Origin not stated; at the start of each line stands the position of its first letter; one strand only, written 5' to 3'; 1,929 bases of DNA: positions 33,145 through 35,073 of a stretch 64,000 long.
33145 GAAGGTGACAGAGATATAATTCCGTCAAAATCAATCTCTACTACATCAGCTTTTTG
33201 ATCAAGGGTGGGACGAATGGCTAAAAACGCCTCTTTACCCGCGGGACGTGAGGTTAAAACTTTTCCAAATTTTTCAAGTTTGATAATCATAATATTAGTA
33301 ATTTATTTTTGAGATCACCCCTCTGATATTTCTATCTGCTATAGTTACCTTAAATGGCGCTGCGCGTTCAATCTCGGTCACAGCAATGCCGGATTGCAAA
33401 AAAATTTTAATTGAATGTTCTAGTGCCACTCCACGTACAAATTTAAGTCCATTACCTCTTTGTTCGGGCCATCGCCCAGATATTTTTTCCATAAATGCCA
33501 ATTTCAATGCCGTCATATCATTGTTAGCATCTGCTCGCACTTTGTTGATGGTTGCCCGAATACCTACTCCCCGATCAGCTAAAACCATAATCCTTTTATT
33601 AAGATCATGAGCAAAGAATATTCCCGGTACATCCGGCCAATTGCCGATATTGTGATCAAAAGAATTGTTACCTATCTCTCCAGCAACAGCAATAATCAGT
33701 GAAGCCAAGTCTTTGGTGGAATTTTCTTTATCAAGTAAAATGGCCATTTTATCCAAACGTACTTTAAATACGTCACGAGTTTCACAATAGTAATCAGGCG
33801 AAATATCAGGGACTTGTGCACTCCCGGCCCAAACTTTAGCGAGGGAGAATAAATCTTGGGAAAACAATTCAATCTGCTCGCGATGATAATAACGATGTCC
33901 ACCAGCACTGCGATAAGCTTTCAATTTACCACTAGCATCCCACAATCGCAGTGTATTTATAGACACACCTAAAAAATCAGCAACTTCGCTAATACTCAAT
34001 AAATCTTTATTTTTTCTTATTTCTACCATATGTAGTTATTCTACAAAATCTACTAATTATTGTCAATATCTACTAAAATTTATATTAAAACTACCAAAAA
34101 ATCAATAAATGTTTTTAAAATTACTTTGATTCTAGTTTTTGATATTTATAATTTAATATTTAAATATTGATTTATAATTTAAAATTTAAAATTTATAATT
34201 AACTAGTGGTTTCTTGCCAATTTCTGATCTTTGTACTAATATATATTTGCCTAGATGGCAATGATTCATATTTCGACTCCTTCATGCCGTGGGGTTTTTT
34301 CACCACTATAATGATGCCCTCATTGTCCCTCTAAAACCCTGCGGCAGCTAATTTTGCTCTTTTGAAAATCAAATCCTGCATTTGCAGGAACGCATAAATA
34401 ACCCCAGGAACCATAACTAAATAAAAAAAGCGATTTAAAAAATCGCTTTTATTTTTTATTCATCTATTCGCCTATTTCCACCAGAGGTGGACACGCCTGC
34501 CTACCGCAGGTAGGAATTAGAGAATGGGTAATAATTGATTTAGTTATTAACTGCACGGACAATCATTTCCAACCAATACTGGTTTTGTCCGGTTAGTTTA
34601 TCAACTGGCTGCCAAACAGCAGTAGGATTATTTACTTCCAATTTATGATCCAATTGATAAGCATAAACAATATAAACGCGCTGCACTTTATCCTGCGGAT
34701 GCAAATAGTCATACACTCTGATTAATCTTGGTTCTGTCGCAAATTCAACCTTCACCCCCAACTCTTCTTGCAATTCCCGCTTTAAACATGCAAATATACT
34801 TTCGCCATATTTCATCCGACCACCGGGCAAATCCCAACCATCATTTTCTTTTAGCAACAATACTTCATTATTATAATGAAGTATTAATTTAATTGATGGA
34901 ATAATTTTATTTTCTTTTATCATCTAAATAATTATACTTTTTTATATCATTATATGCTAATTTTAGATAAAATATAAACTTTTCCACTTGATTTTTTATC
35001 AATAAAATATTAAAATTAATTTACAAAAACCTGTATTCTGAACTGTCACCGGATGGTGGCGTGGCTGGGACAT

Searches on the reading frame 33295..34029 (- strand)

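Call 7: search_protein_families(library=pfam, proteins=[window:33295-34029:-], max_evalue=0.01)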
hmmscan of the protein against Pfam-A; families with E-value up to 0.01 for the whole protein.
window:33295-34029:- (244 aa): 3 families
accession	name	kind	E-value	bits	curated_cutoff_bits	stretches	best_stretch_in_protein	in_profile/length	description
PF00376.29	MerR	-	8e-12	45.2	28.2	1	12-48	1-38/38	MerR family regulatory protein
PF12728.13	HTH_17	-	1e-09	39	27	1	10-54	1-44/51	Helix-turn-helix domain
PF13411.12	MerR_1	-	4.7e-09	36.7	21.6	1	12-56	2-46/69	MerR HTH family regulatory protein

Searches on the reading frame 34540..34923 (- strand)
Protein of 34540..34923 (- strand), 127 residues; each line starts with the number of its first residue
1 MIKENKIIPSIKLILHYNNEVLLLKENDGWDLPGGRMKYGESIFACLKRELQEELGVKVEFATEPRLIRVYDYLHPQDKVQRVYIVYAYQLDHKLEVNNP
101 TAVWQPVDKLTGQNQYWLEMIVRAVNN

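Call 7: search_protein_families(library=pfam, proteins=[window:34540-34923:-], max_evalue=0.01)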
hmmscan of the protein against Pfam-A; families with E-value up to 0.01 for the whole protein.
window:34540-34923:- (127 aa): 2 families
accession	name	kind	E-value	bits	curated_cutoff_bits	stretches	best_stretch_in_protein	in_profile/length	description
PF00293.34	NUDIX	-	3.6e-14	53.4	21.1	1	16-110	10-118/134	NUDIX domain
PF13869.12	NUDIX_2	-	0.00078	19.3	27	1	20-59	59-99/188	Nucleotide hydrolase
